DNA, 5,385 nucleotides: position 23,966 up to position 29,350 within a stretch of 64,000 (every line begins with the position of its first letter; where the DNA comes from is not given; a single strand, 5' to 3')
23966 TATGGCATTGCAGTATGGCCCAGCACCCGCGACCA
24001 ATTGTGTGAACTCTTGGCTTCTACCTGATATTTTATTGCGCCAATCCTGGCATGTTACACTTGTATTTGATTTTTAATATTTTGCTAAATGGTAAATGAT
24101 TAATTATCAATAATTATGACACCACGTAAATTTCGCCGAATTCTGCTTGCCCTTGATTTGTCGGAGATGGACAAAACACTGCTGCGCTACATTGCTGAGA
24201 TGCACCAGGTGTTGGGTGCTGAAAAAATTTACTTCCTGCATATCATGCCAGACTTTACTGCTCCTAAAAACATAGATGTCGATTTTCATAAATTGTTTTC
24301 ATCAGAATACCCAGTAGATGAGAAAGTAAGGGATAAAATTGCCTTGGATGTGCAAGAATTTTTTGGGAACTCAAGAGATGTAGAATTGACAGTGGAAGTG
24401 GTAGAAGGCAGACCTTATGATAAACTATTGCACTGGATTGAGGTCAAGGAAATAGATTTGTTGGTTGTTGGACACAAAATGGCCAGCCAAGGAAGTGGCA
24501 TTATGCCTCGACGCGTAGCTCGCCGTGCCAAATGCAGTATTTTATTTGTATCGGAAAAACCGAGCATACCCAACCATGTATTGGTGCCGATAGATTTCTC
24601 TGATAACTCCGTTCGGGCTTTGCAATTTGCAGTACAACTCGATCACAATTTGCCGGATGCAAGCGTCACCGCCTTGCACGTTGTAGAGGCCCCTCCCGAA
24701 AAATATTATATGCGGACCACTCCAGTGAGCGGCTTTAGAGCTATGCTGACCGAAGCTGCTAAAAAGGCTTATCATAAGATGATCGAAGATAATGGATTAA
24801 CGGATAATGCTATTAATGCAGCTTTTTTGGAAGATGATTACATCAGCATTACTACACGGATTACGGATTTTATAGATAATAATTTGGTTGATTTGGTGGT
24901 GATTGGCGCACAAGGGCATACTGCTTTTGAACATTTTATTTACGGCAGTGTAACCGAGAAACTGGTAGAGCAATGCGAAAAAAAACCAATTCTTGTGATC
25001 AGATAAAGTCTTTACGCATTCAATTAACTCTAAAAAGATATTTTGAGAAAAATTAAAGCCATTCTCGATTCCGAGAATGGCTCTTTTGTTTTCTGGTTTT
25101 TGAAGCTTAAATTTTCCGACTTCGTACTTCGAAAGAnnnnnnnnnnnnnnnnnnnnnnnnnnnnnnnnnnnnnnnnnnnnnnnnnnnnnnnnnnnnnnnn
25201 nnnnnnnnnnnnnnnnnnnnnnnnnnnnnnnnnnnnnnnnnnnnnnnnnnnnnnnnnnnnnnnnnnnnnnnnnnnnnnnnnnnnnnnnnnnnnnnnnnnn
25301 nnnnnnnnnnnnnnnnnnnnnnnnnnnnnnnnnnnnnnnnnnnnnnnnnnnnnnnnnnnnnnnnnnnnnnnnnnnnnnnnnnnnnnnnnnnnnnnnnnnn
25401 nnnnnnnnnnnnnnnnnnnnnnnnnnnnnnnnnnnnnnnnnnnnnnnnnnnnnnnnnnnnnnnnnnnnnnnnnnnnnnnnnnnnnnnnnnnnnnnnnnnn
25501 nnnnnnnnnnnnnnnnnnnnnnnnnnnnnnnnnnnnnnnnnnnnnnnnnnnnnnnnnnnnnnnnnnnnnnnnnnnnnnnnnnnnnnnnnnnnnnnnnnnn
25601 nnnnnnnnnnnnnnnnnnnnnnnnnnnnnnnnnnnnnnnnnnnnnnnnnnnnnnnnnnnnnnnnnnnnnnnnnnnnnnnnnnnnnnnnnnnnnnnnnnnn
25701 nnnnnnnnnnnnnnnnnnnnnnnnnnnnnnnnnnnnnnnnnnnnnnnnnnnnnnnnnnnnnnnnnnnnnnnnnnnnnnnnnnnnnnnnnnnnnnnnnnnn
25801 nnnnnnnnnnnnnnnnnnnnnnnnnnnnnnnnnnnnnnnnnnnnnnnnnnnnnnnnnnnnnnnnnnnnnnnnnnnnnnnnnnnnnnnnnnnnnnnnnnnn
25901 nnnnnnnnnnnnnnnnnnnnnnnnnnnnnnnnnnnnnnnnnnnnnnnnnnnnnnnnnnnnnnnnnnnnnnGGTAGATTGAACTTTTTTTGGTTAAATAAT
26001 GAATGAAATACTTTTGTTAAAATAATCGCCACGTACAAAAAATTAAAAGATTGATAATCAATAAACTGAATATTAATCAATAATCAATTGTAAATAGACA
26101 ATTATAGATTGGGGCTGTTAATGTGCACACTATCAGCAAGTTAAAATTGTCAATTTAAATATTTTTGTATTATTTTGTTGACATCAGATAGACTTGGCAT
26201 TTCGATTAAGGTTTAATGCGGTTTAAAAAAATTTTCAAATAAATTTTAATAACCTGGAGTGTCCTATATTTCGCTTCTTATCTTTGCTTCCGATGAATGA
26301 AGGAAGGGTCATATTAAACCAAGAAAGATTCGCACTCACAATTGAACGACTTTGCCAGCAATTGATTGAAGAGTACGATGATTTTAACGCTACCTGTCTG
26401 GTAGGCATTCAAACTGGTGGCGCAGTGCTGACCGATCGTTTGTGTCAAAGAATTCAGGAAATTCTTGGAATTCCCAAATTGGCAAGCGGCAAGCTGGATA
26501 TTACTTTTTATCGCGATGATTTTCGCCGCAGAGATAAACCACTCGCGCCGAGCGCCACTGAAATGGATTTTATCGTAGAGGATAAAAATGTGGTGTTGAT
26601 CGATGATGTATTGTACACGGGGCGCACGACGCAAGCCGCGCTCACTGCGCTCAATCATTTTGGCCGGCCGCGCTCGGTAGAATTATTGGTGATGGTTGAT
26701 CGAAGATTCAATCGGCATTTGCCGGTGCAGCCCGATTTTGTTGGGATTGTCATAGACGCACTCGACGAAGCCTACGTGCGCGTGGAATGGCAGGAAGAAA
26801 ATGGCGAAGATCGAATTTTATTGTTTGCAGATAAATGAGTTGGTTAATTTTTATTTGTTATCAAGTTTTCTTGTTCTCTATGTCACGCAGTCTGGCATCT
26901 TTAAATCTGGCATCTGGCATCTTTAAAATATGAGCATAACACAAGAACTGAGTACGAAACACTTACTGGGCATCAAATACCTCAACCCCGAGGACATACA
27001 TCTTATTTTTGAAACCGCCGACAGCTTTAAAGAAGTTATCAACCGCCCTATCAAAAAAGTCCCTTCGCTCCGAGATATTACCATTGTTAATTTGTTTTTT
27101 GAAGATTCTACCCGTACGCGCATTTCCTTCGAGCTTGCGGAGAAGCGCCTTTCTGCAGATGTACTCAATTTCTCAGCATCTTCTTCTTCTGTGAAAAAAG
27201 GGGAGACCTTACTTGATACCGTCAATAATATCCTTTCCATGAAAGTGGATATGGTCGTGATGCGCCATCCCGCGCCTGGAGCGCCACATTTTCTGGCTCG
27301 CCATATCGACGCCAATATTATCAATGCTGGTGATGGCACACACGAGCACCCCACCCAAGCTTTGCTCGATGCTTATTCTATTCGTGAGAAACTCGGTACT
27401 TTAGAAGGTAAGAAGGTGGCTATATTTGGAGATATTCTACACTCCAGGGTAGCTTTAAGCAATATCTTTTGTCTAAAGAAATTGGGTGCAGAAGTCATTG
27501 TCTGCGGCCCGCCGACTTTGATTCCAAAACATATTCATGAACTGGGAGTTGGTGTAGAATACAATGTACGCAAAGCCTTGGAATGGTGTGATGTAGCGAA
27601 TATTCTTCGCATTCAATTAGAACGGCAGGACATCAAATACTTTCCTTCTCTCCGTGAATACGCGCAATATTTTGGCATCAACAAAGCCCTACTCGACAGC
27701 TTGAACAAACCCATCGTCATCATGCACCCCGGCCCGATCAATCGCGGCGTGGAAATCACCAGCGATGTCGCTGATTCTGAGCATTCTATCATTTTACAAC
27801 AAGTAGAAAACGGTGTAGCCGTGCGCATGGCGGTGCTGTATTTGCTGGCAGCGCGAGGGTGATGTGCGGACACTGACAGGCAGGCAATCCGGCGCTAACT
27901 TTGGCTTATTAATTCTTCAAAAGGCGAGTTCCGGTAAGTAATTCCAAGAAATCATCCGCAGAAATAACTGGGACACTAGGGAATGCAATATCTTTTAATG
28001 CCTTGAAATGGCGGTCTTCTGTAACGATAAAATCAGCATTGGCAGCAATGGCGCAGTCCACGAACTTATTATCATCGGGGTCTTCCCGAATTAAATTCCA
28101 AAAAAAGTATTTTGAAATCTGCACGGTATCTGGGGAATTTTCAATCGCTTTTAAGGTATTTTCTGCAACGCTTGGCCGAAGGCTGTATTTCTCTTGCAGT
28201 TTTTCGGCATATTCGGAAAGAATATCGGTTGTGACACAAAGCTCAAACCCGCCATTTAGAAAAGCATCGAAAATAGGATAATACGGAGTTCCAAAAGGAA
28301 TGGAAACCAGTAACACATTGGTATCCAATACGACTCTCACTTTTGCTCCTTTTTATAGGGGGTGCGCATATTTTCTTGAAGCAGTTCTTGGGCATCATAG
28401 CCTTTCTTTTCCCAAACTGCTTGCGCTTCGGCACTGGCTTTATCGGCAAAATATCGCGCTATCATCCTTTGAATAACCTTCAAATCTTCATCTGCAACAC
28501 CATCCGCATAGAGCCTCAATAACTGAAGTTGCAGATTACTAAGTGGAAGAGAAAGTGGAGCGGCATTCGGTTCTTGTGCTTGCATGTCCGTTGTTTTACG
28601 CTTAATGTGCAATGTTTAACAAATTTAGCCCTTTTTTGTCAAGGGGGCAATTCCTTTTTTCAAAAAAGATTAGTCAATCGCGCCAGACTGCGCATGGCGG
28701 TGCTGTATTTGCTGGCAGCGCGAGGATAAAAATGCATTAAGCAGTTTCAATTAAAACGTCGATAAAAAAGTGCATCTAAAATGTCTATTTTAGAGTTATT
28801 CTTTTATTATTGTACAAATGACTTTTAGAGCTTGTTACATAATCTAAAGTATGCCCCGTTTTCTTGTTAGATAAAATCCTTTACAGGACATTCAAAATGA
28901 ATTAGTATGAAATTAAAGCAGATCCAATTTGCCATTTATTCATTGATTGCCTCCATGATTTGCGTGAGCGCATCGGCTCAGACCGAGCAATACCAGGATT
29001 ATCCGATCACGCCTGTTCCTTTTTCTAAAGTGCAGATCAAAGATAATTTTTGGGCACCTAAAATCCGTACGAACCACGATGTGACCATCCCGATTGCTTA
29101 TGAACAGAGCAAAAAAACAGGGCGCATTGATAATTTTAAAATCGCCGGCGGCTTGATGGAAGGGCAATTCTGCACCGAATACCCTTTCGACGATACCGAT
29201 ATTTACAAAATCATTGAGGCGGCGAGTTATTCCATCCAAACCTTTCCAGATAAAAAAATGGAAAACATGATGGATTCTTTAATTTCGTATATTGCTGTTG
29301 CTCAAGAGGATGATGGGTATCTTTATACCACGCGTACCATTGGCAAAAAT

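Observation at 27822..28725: PIN toxin-antitoxin cassette bracketed by a perfect 37-bp duplication of the pyrB 3' end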

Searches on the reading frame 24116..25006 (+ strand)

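Call 76: search_protein_families(library=pfam, proteins=[window:24116-25006:+], max_evalue=0.0001)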
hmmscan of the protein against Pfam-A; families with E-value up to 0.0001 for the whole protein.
window:24116-25006:+ (296 aa): 1 family
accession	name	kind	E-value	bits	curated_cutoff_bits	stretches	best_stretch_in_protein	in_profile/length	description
PF00582.32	Usp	-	1.5e-34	120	24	2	154-296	4-141/141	Universal stress protein family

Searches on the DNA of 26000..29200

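Call 89: search_rna_families(source=window, start=26000, end=29200, threshold=evalue, max_evalue=0.1)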
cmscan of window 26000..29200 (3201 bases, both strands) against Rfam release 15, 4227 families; matches with E-value up to 0.1: 0.
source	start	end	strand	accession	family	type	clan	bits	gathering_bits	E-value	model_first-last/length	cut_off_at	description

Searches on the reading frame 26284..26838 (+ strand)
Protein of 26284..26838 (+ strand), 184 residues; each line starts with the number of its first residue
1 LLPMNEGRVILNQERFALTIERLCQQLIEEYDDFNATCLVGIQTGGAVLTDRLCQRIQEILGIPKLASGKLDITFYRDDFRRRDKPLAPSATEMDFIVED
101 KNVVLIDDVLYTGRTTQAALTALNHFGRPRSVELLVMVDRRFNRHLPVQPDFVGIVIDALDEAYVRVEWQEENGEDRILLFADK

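Call 4: search_protein_families(library=pfam, proteins=[window:26284-26838:+], max_evalue=0.01)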
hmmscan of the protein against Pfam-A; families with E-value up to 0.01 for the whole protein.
window:26284-26838:+ (184 aa): 3 families
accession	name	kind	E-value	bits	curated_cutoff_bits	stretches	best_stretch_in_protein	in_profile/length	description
PF00156.33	Pribosyltran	-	1e-16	61.1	26.3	1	10-171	5-157/158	Phosphoribosyl transferase domain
PF15609.12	PRTase_2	-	0.00091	19.3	28.8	1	94-141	113-160/188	Phosphoribosyl transferase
PF24390.1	PRTase-CE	-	0.0053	17.1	27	1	67-123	75-128/253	PRTase-CE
